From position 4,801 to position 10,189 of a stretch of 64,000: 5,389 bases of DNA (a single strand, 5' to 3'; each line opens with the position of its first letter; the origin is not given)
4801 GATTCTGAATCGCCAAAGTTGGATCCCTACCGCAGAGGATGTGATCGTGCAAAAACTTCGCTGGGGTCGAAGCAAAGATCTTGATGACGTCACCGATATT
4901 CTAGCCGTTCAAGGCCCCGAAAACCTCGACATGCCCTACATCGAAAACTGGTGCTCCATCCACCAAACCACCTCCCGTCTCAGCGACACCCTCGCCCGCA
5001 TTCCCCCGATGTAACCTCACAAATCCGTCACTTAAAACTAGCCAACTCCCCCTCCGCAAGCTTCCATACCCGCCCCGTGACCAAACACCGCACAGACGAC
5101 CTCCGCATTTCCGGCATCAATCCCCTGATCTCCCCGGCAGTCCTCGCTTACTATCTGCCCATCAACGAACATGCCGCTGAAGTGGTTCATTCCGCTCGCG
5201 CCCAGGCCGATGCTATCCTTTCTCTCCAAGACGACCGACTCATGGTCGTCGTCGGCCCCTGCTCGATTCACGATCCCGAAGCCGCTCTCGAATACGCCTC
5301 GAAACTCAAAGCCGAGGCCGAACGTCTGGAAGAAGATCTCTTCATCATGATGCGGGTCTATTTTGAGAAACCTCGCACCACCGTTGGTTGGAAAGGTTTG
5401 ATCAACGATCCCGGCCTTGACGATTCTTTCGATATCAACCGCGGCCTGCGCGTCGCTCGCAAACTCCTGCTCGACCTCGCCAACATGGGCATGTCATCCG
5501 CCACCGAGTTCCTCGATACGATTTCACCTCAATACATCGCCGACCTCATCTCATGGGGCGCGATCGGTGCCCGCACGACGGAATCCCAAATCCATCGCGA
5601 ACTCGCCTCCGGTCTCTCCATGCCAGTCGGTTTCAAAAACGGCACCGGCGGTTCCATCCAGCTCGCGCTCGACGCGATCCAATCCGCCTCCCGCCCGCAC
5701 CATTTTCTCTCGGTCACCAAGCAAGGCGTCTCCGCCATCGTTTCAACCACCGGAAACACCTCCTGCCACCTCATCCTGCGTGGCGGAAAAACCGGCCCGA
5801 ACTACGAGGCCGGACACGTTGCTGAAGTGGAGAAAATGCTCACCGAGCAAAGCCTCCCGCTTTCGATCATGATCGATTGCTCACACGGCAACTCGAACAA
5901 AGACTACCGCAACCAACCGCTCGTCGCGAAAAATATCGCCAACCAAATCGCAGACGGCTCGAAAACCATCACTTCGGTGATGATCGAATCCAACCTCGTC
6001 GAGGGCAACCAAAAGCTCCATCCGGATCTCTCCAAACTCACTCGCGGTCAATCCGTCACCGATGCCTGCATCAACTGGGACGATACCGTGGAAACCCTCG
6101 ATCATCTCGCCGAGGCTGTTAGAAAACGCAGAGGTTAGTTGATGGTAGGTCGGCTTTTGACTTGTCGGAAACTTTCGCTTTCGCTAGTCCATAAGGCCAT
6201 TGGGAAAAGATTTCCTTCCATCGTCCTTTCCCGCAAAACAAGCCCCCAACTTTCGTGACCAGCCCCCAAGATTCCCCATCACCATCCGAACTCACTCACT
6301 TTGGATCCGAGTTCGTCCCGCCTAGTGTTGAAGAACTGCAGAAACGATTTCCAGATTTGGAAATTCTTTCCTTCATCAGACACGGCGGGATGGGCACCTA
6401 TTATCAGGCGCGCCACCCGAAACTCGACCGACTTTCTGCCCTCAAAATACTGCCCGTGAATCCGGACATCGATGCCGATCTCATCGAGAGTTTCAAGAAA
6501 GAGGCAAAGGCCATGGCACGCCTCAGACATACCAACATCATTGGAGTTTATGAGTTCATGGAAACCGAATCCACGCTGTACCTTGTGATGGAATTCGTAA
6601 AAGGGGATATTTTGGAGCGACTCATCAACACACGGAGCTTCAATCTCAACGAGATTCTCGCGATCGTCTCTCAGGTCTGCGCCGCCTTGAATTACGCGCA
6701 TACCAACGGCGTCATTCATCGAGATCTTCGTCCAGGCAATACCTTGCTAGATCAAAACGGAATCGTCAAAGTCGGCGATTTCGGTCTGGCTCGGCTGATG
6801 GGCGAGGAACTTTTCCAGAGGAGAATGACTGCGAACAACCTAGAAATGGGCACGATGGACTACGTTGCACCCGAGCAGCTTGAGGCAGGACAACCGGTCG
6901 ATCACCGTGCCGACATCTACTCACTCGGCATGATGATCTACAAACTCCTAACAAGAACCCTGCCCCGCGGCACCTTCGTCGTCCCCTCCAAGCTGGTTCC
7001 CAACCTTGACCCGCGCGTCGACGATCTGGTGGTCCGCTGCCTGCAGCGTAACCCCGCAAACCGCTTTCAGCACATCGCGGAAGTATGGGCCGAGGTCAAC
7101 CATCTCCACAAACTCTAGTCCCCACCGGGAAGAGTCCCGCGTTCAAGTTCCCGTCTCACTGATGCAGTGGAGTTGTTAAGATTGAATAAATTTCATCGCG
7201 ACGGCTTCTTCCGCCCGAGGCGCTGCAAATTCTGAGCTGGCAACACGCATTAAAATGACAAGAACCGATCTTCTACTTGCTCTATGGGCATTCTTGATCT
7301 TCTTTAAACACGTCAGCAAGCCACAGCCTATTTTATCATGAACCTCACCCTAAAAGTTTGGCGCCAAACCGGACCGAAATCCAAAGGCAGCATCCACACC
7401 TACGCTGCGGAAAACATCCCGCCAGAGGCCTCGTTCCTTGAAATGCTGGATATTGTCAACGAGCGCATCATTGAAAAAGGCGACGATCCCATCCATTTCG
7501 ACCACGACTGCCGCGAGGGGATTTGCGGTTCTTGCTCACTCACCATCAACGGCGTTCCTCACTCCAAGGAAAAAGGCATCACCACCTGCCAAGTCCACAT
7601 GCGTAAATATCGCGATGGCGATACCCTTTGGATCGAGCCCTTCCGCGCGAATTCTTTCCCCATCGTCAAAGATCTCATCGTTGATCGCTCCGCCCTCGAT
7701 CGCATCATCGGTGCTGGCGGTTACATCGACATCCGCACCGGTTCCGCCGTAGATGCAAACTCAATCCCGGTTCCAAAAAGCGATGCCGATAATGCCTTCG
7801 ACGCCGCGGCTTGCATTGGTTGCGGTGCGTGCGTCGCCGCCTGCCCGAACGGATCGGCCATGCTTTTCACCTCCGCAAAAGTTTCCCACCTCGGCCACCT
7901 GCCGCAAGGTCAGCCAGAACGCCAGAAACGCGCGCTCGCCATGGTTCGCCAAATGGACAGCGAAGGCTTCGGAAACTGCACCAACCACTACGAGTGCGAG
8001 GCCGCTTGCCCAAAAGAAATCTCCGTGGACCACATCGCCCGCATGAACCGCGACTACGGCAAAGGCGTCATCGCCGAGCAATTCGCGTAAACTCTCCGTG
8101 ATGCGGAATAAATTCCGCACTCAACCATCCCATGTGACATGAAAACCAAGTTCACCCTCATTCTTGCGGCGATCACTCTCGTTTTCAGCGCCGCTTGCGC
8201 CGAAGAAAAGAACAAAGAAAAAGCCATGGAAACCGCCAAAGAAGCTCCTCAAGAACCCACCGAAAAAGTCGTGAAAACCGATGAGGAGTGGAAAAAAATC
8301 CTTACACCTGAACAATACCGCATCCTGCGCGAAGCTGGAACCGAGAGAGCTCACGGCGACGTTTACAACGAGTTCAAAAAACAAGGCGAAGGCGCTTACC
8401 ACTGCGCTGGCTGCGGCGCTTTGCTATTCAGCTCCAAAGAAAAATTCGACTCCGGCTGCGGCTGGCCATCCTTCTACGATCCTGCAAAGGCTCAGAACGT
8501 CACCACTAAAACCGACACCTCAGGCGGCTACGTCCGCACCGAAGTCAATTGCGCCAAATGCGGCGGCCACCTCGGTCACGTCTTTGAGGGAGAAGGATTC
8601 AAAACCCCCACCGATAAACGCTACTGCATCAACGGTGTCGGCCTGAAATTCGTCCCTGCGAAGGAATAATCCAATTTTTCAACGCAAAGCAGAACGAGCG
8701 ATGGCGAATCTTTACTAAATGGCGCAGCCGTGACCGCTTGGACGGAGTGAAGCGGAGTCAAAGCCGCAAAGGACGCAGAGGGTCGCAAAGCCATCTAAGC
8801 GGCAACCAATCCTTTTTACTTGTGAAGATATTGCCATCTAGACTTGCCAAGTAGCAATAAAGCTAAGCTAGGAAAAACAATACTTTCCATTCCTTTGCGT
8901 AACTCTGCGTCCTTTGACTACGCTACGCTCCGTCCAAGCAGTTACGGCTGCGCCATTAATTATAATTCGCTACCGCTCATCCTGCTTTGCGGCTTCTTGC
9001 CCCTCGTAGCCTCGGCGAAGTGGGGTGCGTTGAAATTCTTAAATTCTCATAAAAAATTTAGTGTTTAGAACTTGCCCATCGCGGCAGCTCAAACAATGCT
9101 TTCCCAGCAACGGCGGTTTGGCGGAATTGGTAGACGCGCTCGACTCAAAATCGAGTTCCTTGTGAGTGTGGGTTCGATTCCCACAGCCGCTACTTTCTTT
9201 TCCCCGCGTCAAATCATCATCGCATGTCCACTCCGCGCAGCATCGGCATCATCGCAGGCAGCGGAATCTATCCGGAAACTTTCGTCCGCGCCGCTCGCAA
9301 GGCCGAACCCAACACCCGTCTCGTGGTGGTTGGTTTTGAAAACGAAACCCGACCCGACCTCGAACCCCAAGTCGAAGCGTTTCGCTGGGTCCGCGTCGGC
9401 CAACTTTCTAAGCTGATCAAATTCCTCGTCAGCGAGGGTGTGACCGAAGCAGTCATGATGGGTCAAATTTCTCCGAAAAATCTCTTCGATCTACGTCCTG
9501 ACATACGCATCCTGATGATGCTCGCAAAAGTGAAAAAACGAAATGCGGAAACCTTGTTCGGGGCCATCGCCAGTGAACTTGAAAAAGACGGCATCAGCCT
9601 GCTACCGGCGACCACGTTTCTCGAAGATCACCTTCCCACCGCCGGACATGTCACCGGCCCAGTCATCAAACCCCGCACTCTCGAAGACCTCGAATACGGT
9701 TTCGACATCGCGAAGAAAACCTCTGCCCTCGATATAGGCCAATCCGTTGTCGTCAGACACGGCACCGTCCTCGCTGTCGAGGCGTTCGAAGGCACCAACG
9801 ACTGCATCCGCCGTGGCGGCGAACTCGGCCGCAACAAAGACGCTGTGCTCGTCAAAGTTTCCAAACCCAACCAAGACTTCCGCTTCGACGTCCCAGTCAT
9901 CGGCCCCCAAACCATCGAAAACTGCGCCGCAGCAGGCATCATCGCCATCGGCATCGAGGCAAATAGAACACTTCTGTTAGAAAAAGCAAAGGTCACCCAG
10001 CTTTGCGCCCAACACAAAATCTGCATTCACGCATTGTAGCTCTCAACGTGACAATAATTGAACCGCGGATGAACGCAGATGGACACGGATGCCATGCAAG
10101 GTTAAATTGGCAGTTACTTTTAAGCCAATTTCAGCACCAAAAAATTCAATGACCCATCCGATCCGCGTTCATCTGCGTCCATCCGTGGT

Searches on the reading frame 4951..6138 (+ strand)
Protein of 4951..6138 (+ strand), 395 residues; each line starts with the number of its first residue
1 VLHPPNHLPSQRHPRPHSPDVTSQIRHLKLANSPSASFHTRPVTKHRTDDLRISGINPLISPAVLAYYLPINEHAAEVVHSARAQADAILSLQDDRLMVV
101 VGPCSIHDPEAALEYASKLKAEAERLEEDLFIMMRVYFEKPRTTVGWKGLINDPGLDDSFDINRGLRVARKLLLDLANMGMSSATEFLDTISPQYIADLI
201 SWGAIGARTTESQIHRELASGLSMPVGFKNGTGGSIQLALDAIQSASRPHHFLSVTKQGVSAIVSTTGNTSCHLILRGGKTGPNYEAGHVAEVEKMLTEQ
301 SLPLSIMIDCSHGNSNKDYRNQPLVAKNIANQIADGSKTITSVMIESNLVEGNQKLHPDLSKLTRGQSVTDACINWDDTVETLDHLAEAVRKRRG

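Call 33: search_protein_families(library=pfam, proteins=[window:4951-6138:+], max_evalue=0.00001)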
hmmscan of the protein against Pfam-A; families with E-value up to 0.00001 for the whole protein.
window:4951-6138:+ (395 aa): 1 family
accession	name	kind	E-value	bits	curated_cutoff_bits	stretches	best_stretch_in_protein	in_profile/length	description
PF00793.26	DAHP_synth_1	-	3.5e-93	311.9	25.5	1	88-382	9-268/270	DAHP synthetase I family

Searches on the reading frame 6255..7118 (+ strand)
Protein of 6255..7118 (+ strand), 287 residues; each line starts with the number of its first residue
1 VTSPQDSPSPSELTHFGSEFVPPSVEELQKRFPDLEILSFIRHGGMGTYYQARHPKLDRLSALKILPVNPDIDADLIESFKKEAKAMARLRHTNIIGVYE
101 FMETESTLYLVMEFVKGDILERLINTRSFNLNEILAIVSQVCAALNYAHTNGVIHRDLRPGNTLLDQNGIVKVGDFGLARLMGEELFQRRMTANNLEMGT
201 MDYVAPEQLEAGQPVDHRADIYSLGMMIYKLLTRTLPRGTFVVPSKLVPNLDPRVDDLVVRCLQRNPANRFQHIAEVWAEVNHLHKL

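Call 33: search_protein_families(library=pfam, proteins=[window:6255-7118:+], max_evalue=0.00001)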
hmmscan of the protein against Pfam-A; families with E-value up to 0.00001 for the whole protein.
window:6255-7118:+ (287 aa): 4 families
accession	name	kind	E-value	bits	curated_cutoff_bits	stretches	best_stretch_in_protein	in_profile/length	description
PF00069.31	Pkinase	-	4.1e-48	164.5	31.7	1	41-271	7-252/263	Protein kinase domain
PF07714.23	PK_Tyr_Ser-Thr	-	8.1e-33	114.3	23.1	1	56-234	26-200/258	Protein tyrosine and serine/threonine kinase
PF03109.22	ABC1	-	1.4e-07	31.4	22.9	1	82-185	112-220/244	ABC1 atypical kinase-like domain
PF12330.14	Haspin_kinase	-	2.6e-06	27.1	25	1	98-203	175-279/364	Haspin like kinase domain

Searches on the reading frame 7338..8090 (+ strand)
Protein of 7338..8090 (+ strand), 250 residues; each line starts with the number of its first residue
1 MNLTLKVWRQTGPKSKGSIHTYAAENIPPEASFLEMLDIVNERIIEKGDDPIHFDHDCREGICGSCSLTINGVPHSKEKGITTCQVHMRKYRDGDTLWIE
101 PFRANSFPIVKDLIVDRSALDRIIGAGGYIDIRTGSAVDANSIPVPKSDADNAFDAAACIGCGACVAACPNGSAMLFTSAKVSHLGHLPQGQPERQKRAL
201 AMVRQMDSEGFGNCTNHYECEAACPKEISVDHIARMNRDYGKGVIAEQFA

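Call 33: search_protein_families(library=pfam, proteins=[window:7338-8090:+], max_evalue=0.00001)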
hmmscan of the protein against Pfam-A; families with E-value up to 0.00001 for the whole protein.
window:7338-8090:+ (250 aa): 8 families
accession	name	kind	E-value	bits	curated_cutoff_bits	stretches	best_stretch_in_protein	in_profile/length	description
PF13085.11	Fer2_3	-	3.5e-23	82.1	27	1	4-120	1-105/107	2Fe-2S iron-sulfur cluster binding domain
PF13237.11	Fer4_10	-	1.1e-09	38.5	25.5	1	154-225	4-53/53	4Fe-4S dicluster domain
PF12838.12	Fer4_7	-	3.7e-09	37.4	27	1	159-227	2-51/52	4Fe-4S dicluster domain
PF13183.11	Fer4_8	-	1.1e-08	35.9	27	1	156-228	2-68/68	4Fe-4S dicluster domain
PF13187.11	Fer4_9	-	6.9e-08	32.9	27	0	152-172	26-50/52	4Fe-4S dicluster domain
PF12797.12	Fer4_2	-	3e-06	27.3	24.5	0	154-170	5-21/22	4Fe-4S binding domain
PF00037.32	Fer4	-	3e-06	27.2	21.1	1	154-172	3-21/24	4Fe-4S binding domain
PF12837.12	Fer4_6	-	8.6e-06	25.9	25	1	154-172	4-22/24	4Fe-4S binding domain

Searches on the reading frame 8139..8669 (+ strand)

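Call 33: search_protein_families(library=pfam, proteins=[window:8139-8669:+], max_evalue=0.00001)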
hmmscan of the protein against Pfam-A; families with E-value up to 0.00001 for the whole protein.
window:8139-8669:+ (176 aa): 1 family
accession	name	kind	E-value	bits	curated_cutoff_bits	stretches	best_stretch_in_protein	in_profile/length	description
PF01641.26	SelR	-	1.6e-46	157.5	24.9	1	55-173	1-116/116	SelR domain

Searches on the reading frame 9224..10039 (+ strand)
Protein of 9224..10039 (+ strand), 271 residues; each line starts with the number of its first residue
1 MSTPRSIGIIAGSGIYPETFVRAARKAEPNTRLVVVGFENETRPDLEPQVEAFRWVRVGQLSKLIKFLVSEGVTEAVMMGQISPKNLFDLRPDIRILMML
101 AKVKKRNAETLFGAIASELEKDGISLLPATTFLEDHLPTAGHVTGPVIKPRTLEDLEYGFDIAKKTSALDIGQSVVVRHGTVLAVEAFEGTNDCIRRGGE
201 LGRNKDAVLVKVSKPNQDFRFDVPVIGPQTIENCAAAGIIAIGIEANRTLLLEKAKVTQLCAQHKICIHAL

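Call 33: search_protein_families(library=pfam, proteins=[window:9224-10039:+], max_evalue=0.00001)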
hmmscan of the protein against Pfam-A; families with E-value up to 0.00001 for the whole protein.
window:9224-10039:+ (271 aa): 2 families
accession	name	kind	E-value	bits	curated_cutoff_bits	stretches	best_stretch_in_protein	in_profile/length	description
PF06230.17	LpxI_C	-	1.4e-44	151.5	25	1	140-268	2-130/131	LpxI C-terminal domain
PF17930.7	LpxI_N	-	8.3e-35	120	25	1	7-135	2-128/129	LpxI N-terminal domain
